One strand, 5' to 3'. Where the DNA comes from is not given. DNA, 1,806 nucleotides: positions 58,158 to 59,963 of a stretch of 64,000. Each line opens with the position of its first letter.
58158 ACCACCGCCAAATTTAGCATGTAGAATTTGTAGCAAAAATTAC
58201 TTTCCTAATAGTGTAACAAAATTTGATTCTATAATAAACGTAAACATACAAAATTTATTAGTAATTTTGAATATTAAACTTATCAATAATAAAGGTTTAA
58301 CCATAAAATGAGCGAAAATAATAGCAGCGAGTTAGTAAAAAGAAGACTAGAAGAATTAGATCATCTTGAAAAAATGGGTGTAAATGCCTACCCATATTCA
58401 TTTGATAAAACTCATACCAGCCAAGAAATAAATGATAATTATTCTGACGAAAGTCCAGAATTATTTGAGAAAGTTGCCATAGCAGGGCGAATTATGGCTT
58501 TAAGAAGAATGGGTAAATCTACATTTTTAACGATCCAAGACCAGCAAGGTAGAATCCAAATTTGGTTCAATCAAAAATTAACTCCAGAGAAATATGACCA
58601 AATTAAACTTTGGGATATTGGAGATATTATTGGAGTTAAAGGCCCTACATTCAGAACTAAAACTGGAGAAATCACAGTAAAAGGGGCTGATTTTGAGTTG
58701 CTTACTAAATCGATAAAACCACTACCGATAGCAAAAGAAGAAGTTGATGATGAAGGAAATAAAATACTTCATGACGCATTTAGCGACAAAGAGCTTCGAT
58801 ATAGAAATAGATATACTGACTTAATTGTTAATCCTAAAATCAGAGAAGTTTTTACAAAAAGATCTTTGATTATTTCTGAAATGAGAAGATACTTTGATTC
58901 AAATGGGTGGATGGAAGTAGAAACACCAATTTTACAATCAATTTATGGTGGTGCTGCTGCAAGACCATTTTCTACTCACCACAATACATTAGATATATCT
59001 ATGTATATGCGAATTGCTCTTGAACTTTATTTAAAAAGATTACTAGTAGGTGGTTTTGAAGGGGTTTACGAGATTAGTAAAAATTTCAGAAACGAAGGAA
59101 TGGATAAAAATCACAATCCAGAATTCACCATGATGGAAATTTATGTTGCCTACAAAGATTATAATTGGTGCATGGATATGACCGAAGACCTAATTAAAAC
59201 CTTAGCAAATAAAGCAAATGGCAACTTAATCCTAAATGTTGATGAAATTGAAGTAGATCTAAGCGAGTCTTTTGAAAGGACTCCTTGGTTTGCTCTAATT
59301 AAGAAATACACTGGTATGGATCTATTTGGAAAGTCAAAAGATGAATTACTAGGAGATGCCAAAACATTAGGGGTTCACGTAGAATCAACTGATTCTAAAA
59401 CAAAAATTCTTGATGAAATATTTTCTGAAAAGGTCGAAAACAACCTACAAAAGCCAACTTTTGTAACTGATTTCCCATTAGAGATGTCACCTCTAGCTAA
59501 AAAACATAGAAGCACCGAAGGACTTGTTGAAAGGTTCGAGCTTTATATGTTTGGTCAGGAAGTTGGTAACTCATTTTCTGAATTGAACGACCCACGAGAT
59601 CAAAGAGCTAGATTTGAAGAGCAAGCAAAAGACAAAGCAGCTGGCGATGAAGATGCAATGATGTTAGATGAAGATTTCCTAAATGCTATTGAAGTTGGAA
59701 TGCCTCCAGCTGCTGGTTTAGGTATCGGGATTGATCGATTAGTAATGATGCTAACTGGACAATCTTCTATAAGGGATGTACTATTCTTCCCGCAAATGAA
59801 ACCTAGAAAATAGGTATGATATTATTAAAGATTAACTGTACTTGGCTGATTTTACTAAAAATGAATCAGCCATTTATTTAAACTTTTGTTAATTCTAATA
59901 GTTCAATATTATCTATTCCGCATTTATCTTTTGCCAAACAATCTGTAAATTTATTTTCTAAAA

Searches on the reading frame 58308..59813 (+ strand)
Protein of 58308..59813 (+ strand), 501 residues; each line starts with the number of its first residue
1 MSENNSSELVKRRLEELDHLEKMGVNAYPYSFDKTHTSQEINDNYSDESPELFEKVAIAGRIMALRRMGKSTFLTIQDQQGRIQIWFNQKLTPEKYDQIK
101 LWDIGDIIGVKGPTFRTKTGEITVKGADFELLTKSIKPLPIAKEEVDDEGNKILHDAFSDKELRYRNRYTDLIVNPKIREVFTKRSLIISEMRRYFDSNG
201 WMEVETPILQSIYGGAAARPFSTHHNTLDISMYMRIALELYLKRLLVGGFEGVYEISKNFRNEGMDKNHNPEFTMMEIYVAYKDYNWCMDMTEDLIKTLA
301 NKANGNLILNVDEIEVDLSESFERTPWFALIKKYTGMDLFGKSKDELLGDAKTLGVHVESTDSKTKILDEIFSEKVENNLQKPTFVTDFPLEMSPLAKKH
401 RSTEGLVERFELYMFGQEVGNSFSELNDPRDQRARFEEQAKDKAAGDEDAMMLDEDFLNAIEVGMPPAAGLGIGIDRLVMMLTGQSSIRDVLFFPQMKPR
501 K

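Call 45: search_protein_families(library=pfam, proteins=[window:58308-59813:+], max_evalue=0.001)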
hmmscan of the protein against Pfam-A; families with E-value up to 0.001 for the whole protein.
window:58308-59813:+ (501 aa): 3 families
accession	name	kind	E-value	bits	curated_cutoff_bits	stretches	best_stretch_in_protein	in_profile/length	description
PF00152.25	tRNA-synt_2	-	2.1e-91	306.7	25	1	160-498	1-308/308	tRNA synthetases class II (D, K and N)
PF01336.31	tRNA_anti-codon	-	4.8e-13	49.3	27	1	56-132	1-75/75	OB-fold nucleic acid binding domain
PF01409.25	tRNA-synt_2d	-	2e-05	24.6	19.8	0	452-491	195-235/246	tRNA synthetases class II core domain (F)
